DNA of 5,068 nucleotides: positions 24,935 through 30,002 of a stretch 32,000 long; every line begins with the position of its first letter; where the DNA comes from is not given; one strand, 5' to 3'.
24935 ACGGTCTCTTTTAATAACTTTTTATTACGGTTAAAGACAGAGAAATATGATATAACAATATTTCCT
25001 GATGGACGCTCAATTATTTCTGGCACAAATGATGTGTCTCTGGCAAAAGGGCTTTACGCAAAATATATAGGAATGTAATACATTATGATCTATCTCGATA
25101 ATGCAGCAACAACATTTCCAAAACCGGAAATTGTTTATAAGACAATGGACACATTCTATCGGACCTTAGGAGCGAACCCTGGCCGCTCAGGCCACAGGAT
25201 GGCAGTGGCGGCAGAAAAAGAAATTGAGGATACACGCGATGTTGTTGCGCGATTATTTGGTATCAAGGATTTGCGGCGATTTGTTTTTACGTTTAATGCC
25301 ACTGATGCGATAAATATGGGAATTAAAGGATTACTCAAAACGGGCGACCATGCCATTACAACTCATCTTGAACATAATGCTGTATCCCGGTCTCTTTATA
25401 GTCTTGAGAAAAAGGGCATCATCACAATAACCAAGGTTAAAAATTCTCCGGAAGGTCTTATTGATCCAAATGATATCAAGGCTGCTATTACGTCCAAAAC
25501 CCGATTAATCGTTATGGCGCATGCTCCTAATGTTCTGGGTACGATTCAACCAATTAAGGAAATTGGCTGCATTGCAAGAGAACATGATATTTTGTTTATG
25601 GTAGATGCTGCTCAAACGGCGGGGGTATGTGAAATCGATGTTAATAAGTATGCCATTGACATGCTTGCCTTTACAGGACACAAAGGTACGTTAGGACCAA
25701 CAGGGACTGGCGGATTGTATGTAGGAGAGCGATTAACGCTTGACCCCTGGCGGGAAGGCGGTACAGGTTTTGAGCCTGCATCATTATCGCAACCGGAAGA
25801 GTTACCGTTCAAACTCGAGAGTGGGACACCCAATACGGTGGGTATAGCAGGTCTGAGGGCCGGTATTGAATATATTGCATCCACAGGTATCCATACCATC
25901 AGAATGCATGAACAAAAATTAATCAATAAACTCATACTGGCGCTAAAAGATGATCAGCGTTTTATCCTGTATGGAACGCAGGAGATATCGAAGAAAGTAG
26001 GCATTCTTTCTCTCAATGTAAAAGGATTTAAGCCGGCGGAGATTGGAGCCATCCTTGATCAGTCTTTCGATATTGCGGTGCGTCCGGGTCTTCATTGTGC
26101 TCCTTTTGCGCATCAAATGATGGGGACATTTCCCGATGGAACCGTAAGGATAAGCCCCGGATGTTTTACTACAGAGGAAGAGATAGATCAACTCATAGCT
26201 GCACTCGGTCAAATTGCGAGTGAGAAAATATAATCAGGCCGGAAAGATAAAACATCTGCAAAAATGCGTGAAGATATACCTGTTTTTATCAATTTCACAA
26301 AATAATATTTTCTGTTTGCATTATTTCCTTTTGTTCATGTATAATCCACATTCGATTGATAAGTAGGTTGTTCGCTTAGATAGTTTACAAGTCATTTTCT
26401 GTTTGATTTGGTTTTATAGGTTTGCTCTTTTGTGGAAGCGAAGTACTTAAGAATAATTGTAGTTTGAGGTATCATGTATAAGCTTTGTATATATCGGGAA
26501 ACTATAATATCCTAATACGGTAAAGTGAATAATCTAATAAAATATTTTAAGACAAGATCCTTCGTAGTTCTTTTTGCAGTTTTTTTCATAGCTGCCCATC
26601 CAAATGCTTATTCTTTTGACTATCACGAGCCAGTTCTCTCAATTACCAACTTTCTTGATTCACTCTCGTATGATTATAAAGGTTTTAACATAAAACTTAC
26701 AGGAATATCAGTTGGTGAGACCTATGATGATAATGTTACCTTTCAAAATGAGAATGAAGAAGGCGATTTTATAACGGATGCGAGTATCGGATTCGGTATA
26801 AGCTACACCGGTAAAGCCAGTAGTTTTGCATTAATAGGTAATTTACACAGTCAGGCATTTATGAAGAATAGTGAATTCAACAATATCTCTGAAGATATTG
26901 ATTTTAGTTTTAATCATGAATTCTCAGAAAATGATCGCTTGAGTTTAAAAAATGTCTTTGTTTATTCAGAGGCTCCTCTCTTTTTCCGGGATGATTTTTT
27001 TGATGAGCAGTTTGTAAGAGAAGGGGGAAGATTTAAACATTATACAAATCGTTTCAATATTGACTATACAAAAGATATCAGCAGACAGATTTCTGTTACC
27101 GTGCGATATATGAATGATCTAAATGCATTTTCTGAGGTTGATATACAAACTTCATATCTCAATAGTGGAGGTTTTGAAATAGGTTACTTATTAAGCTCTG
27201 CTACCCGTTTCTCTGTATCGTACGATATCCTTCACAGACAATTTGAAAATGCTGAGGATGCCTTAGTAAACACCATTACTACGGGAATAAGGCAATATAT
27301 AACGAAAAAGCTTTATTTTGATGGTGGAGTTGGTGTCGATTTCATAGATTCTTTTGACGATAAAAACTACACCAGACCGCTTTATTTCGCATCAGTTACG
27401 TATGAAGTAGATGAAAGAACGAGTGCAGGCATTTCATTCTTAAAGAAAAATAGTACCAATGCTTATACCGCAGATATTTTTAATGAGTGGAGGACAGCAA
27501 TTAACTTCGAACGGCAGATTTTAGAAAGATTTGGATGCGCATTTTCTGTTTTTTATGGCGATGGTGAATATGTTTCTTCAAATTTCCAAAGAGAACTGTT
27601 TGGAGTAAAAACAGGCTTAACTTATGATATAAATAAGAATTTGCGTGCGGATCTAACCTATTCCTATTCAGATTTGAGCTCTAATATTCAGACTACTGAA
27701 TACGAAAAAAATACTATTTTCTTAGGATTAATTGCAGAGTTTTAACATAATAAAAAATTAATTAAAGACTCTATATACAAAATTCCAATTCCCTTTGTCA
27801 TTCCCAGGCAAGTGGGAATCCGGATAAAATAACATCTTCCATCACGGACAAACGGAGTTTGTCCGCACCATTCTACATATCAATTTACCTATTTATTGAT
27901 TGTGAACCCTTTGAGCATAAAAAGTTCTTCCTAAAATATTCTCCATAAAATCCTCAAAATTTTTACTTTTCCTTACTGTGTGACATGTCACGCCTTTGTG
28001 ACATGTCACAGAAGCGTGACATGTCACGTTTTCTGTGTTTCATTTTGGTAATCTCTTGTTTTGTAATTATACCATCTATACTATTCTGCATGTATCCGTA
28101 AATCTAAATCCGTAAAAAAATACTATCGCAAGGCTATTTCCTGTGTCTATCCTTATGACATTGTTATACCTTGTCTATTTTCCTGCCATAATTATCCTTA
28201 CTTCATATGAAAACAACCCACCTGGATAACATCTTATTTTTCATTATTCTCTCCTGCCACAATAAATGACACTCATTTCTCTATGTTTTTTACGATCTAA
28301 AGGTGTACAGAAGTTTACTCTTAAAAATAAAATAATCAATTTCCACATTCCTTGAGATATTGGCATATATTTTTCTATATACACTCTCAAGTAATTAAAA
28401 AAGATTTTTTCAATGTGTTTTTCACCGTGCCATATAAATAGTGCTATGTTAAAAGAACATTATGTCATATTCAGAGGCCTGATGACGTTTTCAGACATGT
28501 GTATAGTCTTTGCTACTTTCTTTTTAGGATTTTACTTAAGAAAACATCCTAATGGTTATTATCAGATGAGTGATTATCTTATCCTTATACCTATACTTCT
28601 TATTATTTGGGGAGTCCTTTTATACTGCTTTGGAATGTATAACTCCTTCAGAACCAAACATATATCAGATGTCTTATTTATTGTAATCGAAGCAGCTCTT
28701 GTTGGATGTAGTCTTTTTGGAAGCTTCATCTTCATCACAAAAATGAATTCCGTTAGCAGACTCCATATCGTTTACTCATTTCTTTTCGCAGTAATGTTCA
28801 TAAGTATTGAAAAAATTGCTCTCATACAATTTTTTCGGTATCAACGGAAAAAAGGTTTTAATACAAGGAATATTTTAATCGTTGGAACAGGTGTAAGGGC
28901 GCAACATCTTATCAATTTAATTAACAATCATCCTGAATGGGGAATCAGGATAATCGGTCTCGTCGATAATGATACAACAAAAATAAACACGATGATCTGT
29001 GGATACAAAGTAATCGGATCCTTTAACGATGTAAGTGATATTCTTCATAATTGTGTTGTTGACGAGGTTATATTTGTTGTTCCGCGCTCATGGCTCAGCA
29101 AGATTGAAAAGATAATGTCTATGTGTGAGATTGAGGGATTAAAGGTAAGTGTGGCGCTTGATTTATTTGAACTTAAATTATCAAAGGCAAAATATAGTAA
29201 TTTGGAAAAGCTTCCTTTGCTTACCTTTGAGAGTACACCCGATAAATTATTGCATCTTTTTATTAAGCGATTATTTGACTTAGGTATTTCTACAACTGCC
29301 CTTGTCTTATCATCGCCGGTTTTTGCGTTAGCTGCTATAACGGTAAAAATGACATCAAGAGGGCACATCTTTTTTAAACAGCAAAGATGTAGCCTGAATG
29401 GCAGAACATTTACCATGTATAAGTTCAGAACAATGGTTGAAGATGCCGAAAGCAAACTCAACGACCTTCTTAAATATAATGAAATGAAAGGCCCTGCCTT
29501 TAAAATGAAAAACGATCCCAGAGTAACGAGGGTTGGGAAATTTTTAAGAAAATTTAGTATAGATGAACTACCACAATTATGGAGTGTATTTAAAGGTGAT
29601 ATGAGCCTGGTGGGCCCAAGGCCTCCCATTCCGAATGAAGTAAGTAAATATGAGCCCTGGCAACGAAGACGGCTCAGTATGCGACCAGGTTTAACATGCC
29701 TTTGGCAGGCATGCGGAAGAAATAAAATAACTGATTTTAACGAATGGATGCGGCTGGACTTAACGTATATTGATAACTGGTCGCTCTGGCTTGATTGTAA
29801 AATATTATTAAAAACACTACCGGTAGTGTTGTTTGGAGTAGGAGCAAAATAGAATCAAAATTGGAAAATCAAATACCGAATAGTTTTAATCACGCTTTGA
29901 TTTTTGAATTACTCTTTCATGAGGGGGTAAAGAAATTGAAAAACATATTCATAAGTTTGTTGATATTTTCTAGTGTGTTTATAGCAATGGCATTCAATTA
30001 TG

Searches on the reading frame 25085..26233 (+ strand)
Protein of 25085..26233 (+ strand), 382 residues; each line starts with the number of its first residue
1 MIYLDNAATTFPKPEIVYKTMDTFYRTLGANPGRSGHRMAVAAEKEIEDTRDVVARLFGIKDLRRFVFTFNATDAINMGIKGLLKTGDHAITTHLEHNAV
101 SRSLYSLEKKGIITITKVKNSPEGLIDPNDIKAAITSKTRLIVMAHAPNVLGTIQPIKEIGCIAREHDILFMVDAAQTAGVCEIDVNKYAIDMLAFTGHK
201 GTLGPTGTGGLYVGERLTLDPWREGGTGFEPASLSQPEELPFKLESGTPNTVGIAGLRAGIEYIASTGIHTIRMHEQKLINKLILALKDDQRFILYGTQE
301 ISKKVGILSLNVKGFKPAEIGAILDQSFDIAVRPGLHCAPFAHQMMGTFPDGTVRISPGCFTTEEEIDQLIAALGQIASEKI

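Call 8: search_protein_families(library=pfam, proteins=[window:25085-26233:+])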
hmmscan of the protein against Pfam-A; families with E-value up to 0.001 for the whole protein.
window:25085-26233:+ (382 aa): 4 families
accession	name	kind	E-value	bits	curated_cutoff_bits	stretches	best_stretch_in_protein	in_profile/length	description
PF00266.25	Aminotran_5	-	4.9e-91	305.9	21.5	1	2-370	1-371/371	Aminotransferase class-V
PF01041.23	DegT_DnrJ_EryC1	-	5e-10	39.6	19.8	1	69-181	45-152/360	DegT/DnrJ/EryC1/StrS aminotransferase family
PF01212.27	Beta_elim_lyase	-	6.4e-09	36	27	1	40-215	27-212/288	Beta-eliminating lyase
PF01053.26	Cys_Met_Meta_PP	-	5.3e-08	32.3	27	1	74-182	78-181/381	Cys/Met metabolism PLP-dependent enzyme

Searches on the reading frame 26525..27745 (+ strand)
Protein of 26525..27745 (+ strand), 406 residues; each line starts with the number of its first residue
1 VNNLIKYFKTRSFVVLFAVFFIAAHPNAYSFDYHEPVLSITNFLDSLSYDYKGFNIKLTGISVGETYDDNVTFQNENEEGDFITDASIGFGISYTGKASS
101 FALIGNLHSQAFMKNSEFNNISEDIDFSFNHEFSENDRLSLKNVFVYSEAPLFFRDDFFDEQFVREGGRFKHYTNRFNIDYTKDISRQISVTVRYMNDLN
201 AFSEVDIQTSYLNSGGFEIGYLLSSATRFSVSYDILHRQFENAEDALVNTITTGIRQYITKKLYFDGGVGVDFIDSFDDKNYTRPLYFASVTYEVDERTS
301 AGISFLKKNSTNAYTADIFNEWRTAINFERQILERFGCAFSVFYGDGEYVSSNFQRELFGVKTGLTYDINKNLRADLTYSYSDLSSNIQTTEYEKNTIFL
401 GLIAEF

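Call 8: search_protein_families(library=pfam, proteins=[window:26525-27745:+])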
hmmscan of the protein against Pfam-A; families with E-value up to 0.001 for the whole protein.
window:26525-27745:+ (406 aa): 1 family
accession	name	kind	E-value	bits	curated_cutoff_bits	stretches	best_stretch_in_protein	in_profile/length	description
PF10082.15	BBP2_2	-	1.4e-07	31.2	23.7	1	341-404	313-376/378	Putative beta-barrel porin 2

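Call 9: search_protein_families(library=ncbifam, proteins=[window:26525-27745:+], max_evalue=0.00001)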
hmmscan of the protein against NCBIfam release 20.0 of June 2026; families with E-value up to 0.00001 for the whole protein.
window:26525-27745:+ (406 aa): 1 family
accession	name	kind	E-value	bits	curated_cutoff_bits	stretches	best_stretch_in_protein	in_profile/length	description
TIGR03016.1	pepcterm_hypo_1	hypoth_equivalog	1.2e-15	57.4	90.85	2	60-270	9-219/477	TIGR03016 family PEP-CTERM system-associated outer membrane protein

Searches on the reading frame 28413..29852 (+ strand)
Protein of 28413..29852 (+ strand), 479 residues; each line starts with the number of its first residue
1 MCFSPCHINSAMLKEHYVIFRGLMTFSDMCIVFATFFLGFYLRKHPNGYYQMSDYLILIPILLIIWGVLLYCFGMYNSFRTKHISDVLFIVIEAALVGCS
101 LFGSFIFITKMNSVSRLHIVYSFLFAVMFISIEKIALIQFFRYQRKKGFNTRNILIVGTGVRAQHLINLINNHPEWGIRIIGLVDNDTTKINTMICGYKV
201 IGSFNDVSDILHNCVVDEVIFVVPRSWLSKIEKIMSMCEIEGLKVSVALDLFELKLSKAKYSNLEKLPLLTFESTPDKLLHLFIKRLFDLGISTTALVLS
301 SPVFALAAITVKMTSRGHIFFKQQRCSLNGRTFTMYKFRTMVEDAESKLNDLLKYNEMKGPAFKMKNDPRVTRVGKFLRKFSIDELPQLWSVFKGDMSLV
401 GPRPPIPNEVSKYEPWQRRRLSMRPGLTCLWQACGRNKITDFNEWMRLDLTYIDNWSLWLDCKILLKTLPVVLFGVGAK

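Call 8: search_protein_families(library=pfam, proteins=[window:28413-29852:+])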
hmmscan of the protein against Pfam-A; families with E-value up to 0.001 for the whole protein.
window:28413-29852:+ (479 aa): 2 families
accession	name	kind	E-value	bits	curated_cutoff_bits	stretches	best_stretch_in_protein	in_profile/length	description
PF02397.22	Bac_transf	-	4.6e-69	232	27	1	285-473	1-178/179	Bacterial sugar transferase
PF13727.12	CoA_binding_3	-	4.1e-16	59.9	25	1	73-239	3-165/175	CoA-binding domain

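Call 9: search_protein_families(library=ncbifam, proteins=[window:28413-29852:+], max_evalue=0.00001)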
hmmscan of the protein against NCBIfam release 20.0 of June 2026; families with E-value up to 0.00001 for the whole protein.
window:28413-29852:+ (479 aa): 10 families
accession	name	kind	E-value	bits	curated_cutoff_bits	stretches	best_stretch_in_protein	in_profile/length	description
TIGR03025.1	EPS_sugtrans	subfamily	7e-131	437.5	295.55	1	27-479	2-445/445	exopolysaccharide biosynthesis polyprenyl glycosylphosphotransferase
TIGR03023.1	WcaJ_sugtrans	equivalog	4.7e-109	365.7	410.75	1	27-475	2-449/453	undecaprenyl-phosphate glucose phosphotransferase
NF041877.1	EPS_EpsZ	equivalog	8.5e-98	328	800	1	51-478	37-458/459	exopolysaccharide biosynthesis polyisoprenyl-phosphate hexose-1-phosphate transferase EpsZ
TIGR03022.1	WbaP_sugtrans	subfamily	1.3e-92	311.5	403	1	25-478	2-455/456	undecaprenyl-phosphate galactose phosphotransferase WbaP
TIGR03013.1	EpsB_2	subfamily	5.1e-70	236.7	393.35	1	28-479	3-443/443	TIGR03013 family XrtA/PEP-CTERM system glycosyltransferase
NF052601.1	undeca_RfbP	equivalog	4.8e-61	206.1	330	1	277-474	37-237/244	undecaprenyl-phosphate galactose phosphotransferase family protein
NF007518.0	PRK10124.1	equivalog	5.9e-55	186.8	684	1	24-468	21-453/464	undecaprenyl-phosphate glucose phosphotransferase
NF050817.1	PolSacchBiosHfsE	equivalog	2.1e-48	165.2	750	1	68-473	60-460/467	polysaccharide biosynthesis protein HfsE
NF011751.0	PRK15204.1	equivalog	3.2e-48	164.5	907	1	102-478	100-475/476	undecaprenyl-phosphate galactose phosphotransferase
NF045514.1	glycotran_HepC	equivalog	4.8e-22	78.3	140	1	280-404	112-211/220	heterocyst development glycosyltransferase HepC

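Call 13: find_encoding_contigs(protein=window:28413-29852:+, flank=10000, max_places=6)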
Protein window:28413-29852:+ (479 aa): no gene with exactly this product is on record in the collection.

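Call 27: find_related_loci(query=window:28413-29852:+, collection=metagenome_contigs, flank=4000)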
Query window:28413-29852:+ (479 aa) in metagenome_contigs; peptide patterns used: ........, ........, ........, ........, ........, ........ (x = any residue, [..] = any of these).
600 stretches matched a pattern (row limit reached: there are more); 36 encode a relative of the query (tblastn E <= 1e-3); 36 distinct loci.
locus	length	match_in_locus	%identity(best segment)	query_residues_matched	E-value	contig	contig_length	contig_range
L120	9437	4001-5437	65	2-479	0e+0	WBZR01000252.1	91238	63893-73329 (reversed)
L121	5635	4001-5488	61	9-479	0e+0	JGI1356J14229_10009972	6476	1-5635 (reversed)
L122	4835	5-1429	60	12-479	0e+0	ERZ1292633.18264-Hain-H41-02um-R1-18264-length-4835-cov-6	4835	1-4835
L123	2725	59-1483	60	12-479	0e+0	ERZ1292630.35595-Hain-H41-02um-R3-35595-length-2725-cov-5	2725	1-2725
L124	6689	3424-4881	57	12-479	0e+0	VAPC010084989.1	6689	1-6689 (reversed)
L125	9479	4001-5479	55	9-479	3e-180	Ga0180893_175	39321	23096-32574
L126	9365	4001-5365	54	10-479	1e-169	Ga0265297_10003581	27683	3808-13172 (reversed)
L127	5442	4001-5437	54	12-465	2e-169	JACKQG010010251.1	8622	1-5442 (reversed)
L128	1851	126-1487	53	11-479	3e-176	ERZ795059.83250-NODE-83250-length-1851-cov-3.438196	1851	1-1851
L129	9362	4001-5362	53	11-479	1e-161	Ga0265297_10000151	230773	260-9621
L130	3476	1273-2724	52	12-479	8e-169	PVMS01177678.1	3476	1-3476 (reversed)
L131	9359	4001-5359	51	12-479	7e-161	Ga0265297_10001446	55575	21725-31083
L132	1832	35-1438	51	12-479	8e-170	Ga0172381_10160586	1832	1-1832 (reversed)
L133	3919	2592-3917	52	12-447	3e-157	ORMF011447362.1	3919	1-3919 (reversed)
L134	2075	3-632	67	270-479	1e-102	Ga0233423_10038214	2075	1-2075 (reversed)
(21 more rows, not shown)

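Call 44: find_homologous_proteins(query=window:28413-29852:+, max_evalue=1e-120)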
Query window:28413-29852:+ (479 aa): 2184 proteins with E <= 1e-120 among 8000 candidates; the best 120 are listed.
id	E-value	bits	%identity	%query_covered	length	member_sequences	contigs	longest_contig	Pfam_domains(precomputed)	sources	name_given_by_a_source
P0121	0.0e+0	1082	99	100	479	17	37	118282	PF13727.13,PF02397.23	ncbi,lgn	ncbi:sugar transferase [Candidatus Jettenia sp. AMX1]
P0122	4.9e-247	839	77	95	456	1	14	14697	PF13727.13,PF02397.23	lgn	-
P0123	1.6e-243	827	75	98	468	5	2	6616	PF13727.13,PF02397.23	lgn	-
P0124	2.1e-242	823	77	95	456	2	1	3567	PF13727.13,PF22674.3,PF02397.23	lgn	-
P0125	4.2e-241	819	74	98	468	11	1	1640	PF13727.13,PF02397.23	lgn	-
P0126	2.9e-240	816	76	95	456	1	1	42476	PF13727.13,PF02397.23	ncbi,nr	ncbi:MAG: sugar transferase [wastewater metagenome]|nr:sugar transferase [Candidatus Loosdrechtia ae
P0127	4.1e-239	812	73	98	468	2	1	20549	PF13727.13,PF02397.23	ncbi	-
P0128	6.0e-239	812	71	99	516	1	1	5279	PF13727.13,PF02397.23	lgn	-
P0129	2.0e-237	807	75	98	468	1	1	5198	PF13727.13,PF02397.23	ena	-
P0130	5.9e-233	792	74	95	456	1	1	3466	PF13727.13,PF02397.23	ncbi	-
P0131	1.5e-227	774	72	98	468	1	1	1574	PF13727.13,PF02397.23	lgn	-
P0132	1.9e-226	771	72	98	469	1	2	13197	PF13727.13,PF02397.23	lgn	-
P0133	2.2e-225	767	72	98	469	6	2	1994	PF13727.13,PF02397.23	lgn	-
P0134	6.8e-225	766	71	98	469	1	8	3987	PF13727.13,PF02397.23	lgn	-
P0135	1.7e-224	764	72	98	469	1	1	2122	PF13727.13,PF02397.23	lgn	-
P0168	1.9e-216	738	71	95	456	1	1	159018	PF13727.13,PF02397.23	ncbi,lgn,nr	ncbi:MAG: sugar transferase [Candidatus Brocadia sp.]|nr:sugar transferase [Candidatus Brocadia sp.]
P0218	5.3e-186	637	60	98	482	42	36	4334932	PF13727.13,PF02397.23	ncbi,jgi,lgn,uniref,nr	ncbi:putative glucosyl-1-phosphate transferase [Candidatus Kuenenia stuttgartiensis]|uniref:Putative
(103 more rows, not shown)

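Call 45: find_encoding_contigs(protein=P0126, flank=8000, max_places=1)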
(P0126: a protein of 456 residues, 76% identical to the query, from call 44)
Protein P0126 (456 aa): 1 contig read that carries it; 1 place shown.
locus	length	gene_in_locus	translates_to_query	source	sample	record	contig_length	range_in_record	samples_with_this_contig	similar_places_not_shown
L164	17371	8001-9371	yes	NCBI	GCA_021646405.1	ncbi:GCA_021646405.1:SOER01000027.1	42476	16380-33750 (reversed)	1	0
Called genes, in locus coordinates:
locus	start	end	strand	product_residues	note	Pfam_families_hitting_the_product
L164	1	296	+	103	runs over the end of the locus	PF02426:MIase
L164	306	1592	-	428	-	PF05201:GlutR_N, PF01488:Shikimate_DH, PF03807:F420_oxidored (weak), PF13241:NAD_binding_7 (weak), PF00745:GlutR_dimer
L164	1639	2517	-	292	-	PF01578:Cytochrom_C_asm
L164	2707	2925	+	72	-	PF01106:NifU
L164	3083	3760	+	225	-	-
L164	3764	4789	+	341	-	PF00899:ThiF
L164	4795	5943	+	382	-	PF00266:Aminotran_5, PF01212:Beta_elim_lyase, PF01041:DegT_DnrJ_EryC1, PF01053:Cys_Met_Meta_PP (weak)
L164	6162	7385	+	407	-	PF10082:BBP2_2 (weak)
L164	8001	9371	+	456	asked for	PF13727:CoA_binding_3, PF02397:Bac_transf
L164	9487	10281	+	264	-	PF02563:Poly_export, PF22461:SLBB_2, PF10531:SLBB, PF22461:SLBB_2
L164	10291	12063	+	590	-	PF02706:Wzz (weak)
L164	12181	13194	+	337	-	PF00535:Glycos_transf_2, PF10111:Glyco_tranf_2_2, PF13641:Glyco_tranf_2_3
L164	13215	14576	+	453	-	PF04932:Wzy_C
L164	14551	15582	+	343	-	PF00534:Glycos_transf_1, PF13692:Glyco_trans_1_4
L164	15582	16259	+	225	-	PF02223:Thymidylate_kin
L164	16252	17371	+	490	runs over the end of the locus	PF01663:Phosphodiest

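Call 46: find_encoding_contigs(protein=P0168, flank=8000, max_places=1)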
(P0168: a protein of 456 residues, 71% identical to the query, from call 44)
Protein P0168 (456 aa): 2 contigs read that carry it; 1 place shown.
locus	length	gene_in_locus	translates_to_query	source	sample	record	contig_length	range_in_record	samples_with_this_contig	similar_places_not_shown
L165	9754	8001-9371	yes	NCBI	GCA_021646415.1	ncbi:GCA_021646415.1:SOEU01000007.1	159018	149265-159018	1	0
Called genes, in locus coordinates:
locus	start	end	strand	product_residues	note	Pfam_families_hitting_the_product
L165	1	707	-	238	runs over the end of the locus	PF00590:TP_methylase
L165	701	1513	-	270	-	PF11760:CbiG_N, PF01890:CbiG_C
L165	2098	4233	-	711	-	PF24029:DUF7340 (faint), PF13205:Big_5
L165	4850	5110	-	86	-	-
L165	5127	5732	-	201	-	-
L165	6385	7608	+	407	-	PF10082:BBP2_2 (weak)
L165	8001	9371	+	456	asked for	PF13727:CoA_binding_3, PF02397:Bac_transf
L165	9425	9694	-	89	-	PF13385:Laminin_G_3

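Call 47: find_encoding_contigs(protein=P0218, flank=8000, max_places=1)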
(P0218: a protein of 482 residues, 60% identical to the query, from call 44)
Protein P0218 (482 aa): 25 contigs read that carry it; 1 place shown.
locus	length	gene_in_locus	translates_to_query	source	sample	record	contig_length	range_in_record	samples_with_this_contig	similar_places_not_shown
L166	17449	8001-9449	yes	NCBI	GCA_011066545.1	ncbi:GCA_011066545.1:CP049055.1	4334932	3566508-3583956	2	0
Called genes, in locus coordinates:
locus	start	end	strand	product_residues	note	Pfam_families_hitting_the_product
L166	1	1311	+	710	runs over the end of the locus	PF08668:HDOD, PF01590:GAF (faint), PF13492:GAF_3 (weak), PF02518:HATPase_c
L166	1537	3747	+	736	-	PF00072:Response_reg, PF00989:PAS, PF08448:PAS_4, PF13188:PAS_8 (faint), PF08447:PAS_3 (faint), PF13426:PAS_9, PF00990:GGDEF, PF00563:EAL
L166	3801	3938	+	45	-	-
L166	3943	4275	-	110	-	PF07238:PilZ (weak)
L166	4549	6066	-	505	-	PF01590:GAF, PF13185:GAF_2, PF13492:GAF_3 (weak), PF00990:GGDEF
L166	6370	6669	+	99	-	-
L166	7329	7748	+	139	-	-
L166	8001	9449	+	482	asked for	PF13727:CoA_binding_3, PF02397:Bac_transf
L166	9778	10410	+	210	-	PF00196:GerE, PF08281:Sigma70_r4_2 (weak)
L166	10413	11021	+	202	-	PF00196:GerE, PF08281:Sigma70_r4_2 (weak)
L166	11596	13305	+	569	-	PF01590:GAF, PF13185:GAF_2, PF13492:GAF_3, PF01966:HD, PF13487:HD_5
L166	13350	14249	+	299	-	PF00669:Flagellin_N, PF00700:Flagellin_C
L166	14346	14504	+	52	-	-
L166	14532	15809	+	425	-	PF00535:Glycos_transf_2, PF10111:Glyco_tranf_2_2, PF13428:TPR_14 (faint), PF07719:TPR_2 (faint), PF21033:RMD1-3 (faint), PF12895:ANAPC3 (faint), PF13174:TPR_6 (faint), PF13424:TPR_12 (weak), +7 more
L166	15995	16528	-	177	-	PF03646:FlaG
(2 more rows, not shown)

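Call 48: find_encoding_contigs(protein=P0127, flank=8000, max_places=1)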
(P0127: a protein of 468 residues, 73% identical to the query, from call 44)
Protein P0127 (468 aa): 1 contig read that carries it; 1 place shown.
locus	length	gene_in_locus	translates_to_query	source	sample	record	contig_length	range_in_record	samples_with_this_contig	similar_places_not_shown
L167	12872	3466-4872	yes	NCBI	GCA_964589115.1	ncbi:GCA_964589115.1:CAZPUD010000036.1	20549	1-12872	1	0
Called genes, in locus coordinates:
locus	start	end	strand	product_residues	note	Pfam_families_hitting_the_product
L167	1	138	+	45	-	?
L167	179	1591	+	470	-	PF00483:NTP_transferase, PF12804:NTP_transf_3 (weak), PF22640:ManC_GMP_beta-helix, PF01050:MannoseP_isomer, PF07883:Cupin_2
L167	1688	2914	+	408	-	PF10082:BBP2_2 (faint)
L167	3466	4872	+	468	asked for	PF13727:CoA_binding_3, PF02397:Bac_transf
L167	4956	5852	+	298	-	PF02563:Poly_export, PF10531:SLBB, PF22461:SLBB_2, PF10531:SLBB, PF22461:SLBB_2 (weak)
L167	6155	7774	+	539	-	PF02706:Wzz (weak)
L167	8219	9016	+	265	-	PF00483:NTP_transferase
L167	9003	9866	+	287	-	PF04321:RmlD_sub_bind, PF01370:Epimerase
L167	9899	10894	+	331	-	PF00106:adh_short (faint), PF01073:3Beta_HSD, PF01370:Epimerase, PF02719:Polysacc_synt_2, PF04321:RmlD_sub_bind, PF13460:NAD_binding_10, PF16363:GDP_Man_Dehyd, PF07993:NAD_binding_4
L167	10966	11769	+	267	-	PF13489:Methyltransf_23, PF07021:MetW, PF13847:Methyltransf_31, PF08241:Methyltransf_11, PF08242:Methyltransf_12, PF13649:Methyltransf_25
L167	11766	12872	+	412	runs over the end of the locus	PF20706:GT4-conflict, PF00534:Glycos_transf_1, PF13692:Glyco_trans_1_4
